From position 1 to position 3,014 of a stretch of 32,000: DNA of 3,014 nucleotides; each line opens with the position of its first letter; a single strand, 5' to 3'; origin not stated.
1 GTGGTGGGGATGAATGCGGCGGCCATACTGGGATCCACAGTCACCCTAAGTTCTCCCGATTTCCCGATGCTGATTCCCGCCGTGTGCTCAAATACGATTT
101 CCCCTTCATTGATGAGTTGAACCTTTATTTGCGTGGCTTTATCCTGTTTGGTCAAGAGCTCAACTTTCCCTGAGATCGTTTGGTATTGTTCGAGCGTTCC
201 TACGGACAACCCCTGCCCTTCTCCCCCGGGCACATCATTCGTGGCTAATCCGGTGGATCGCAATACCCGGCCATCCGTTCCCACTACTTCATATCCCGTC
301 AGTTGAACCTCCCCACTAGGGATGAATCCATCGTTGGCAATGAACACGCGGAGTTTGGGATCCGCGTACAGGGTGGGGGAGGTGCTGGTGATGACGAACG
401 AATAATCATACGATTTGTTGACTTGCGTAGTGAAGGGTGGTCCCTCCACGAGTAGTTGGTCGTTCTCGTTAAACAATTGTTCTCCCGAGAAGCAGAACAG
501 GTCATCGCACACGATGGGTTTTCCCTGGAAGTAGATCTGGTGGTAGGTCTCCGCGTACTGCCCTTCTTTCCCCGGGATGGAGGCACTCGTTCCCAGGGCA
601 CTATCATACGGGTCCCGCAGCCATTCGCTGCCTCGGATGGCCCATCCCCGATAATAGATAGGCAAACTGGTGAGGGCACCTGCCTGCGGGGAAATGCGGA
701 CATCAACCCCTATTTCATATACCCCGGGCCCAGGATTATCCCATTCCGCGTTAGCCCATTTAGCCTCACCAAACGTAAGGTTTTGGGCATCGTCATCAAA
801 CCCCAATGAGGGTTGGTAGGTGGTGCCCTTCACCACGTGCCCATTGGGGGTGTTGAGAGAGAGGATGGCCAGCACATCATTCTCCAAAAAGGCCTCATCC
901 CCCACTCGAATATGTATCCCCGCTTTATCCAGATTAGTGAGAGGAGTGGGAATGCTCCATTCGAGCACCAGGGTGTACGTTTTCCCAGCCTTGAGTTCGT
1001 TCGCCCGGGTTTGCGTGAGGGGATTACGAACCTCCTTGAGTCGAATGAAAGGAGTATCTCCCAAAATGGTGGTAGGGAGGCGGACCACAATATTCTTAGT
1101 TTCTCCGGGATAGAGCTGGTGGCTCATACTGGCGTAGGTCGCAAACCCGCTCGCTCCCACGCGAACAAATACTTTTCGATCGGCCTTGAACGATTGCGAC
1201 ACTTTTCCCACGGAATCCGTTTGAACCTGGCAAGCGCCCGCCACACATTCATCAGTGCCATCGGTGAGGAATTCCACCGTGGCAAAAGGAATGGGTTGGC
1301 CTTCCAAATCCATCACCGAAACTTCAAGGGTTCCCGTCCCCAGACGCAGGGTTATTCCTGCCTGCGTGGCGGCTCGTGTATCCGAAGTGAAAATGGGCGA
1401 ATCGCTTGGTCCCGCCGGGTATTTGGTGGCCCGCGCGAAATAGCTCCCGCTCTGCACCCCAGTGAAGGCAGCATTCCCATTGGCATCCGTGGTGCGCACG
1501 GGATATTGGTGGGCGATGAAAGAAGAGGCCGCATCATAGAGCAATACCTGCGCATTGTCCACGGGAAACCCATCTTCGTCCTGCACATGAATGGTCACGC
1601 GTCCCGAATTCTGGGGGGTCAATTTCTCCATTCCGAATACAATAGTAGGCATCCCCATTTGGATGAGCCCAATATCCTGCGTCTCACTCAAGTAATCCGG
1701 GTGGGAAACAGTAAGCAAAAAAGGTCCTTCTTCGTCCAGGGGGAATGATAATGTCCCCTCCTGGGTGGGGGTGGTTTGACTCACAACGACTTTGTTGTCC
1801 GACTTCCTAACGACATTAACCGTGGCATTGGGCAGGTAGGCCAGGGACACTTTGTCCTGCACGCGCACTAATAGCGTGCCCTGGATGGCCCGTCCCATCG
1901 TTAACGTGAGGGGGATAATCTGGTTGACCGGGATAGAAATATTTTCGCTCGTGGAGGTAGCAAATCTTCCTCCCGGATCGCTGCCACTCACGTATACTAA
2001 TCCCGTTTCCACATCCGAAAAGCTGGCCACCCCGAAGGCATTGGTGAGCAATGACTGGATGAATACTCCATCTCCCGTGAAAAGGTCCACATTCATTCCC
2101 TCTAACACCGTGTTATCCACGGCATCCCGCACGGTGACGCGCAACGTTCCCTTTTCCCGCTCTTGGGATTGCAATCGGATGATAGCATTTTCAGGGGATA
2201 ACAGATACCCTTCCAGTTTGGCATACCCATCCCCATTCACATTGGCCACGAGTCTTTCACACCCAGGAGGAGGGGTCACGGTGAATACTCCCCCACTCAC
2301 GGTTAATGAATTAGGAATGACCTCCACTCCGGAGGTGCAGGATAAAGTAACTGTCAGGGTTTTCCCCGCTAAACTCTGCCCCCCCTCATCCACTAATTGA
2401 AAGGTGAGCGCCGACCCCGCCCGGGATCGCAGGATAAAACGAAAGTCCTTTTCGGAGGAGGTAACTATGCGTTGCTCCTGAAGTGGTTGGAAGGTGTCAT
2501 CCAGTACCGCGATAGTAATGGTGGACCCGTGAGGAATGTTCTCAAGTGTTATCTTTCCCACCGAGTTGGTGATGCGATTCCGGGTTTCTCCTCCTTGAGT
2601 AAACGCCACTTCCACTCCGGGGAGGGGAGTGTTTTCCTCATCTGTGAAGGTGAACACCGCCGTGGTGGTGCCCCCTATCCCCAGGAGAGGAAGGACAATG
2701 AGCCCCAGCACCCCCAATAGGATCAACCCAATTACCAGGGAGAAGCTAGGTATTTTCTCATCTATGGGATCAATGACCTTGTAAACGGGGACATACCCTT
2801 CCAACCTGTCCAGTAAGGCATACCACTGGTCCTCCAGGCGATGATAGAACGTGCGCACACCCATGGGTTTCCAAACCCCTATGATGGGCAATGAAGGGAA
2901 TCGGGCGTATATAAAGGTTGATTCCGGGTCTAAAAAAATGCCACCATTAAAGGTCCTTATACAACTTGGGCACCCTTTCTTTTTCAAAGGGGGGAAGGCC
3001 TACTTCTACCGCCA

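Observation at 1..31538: Array of four divergent ~2,500-aa signal-anchored giant paralogs, the three complete ones each followed by a different small accessory gene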

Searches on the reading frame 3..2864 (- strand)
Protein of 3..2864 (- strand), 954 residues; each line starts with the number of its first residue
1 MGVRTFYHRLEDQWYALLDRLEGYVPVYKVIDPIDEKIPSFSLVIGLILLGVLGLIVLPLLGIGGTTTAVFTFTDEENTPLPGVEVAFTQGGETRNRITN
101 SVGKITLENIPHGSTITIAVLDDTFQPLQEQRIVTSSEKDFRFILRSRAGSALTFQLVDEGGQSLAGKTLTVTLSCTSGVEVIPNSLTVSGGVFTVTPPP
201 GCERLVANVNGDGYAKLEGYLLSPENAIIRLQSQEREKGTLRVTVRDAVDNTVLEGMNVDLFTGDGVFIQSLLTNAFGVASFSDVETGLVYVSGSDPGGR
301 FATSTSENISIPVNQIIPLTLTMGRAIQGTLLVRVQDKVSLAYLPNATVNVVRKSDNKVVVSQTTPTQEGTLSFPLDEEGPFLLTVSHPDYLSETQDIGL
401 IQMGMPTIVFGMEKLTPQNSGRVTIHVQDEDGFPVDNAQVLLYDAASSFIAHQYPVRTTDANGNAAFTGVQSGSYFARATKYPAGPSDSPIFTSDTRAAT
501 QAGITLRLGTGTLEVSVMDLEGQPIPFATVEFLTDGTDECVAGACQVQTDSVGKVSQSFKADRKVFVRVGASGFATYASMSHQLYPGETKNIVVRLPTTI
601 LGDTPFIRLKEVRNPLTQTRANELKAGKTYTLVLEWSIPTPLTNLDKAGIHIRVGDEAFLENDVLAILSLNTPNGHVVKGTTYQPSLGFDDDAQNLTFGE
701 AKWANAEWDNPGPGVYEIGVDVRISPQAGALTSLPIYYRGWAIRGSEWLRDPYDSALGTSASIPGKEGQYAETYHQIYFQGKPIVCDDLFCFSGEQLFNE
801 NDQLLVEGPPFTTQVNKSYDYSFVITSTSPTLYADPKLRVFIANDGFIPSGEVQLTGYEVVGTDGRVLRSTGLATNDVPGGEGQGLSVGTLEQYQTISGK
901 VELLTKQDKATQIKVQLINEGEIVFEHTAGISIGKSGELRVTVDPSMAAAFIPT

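Call 5: search_protein_families(library=pfam, proteins=[window:3-2864:-], max_evalue=0.01)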
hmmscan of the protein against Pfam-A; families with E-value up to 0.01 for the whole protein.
window:3-2864:- (954 aa): 9 families
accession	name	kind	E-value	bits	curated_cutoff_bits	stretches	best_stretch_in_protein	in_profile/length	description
PF13620.12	CarboxypepD_reg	-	3.4e-29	101.5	32.3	5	423-504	2-79/82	Carboxypeptidase regulatory-like domain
PF17802.7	SpaA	-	3e-13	50.1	23.1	1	422-485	2-64/91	Prealbumin-like fold domain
PF02369.22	Big_1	-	7.3e-13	48.9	34.9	1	512-572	20-79/93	Bacterial Ig-like domain (group 1)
PF11974.14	bMG3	-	3.1e-09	37.2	34.9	0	425-472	17-67/103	Bacterial alpha-2-macroglobulin MG3 domain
PF17210.9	SdrD_B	-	6.2e-09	36.5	29.7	1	427-488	16-72/112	SdrD B-like domain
PF10670.15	DUF4198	-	7.4e-08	33.2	34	0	431-479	156-205/209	Domain of unknown function (DUF4198)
PF24025.1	Ig_DR_A0283-like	-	0.00021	22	27.1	0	422-475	8-58/102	DR_A0283-like, Ig-like domain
PF24107.1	DUF7382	-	0.00028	21.1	27.4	0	422-466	21-63/65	Domain of unknown function (DUF7382)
PF10794.15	DUF2606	-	0.001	19.3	25.4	1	403-481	28-110/134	Protein of unknown function (DUF2606)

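Call 8: search_protein_families(library=ncbifam, proteins=[window:3-2864:-], max_evalue=0.01)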
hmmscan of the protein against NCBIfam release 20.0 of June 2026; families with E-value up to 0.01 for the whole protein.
window:3-2864:- (954 aa): 1 family
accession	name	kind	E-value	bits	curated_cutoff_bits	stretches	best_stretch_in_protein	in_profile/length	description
TIGR04134.1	lipo_with_rSAM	hypoth_equivalog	0.00037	20.5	39.8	0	416-472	35-94/150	radical SAM-associated putative lipoprotein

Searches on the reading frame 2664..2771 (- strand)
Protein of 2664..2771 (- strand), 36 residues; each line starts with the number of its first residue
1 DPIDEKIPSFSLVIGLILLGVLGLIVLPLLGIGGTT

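Call 101: search_protein_families(library=ncbifam, proteins=[window:2664-2771:-], max_evalue=10)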
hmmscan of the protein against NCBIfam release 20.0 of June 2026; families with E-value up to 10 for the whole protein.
seq(36 aa): 0 families
